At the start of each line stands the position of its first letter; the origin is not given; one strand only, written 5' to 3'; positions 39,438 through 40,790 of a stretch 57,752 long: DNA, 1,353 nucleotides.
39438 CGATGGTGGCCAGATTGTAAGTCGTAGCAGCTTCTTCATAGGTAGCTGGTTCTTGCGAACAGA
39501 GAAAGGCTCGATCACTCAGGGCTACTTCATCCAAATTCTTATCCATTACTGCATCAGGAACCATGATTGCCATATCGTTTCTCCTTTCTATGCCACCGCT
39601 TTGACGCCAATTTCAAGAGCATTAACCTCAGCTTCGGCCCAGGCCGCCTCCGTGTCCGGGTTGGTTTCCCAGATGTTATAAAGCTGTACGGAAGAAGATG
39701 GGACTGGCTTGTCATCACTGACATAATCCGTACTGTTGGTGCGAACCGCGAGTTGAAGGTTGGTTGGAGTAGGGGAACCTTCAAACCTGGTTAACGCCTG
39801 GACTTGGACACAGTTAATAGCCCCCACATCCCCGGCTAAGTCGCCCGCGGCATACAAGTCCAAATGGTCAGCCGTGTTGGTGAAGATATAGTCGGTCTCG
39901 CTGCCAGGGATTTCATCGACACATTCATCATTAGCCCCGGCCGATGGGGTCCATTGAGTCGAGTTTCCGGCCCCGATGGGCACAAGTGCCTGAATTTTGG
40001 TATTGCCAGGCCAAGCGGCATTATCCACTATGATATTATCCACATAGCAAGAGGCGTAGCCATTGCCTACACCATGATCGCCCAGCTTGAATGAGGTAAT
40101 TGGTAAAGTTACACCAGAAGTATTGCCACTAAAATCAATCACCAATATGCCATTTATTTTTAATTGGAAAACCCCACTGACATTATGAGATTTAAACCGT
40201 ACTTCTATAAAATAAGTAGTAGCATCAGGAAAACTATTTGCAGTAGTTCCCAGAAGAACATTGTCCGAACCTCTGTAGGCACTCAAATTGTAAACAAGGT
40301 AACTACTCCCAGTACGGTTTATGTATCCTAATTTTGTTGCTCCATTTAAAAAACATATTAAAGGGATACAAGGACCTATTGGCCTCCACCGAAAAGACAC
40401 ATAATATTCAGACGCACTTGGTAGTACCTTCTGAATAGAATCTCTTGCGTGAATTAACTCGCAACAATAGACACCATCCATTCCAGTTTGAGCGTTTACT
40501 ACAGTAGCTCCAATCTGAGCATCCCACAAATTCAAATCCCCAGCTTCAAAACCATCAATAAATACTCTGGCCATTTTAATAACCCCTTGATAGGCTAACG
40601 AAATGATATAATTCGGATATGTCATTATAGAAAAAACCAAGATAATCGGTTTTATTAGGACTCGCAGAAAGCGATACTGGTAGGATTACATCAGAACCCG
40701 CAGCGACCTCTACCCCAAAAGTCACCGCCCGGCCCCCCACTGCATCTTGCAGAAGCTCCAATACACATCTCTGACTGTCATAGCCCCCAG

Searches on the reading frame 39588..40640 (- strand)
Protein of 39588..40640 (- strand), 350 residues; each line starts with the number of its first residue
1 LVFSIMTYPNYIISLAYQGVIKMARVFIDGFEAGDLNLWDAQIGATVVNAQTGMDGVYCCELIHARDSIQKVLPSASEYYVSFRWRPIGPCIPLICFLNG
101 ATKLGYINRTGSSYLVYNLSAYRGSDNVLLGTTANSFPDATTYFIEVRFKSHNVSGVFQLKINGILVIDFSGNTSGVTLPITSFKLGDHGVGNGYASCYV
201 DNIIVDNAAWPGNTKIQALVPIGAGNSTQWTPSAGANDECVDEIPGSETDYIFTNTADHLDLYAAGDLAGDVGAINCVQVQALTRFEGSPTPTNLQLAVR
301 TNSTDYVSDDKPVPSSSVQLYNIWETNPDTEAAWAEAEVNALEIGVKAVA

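Call 89: search_protein_families(library=phrogs, proteins=[window:39588-40640:-], max_evalue=0.00001)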
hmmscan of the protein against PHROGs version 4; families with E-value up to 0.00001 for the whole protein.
window:39588-40640:- (350 aa): 2 families
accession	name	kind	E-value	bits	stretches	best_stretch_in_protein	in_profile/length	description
phrog_6368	-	unknown function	4.8e-26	92.8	1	101-349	85-327/328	-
phrog_2448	-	unknown function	2e-19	71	1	141-348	117-333/335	-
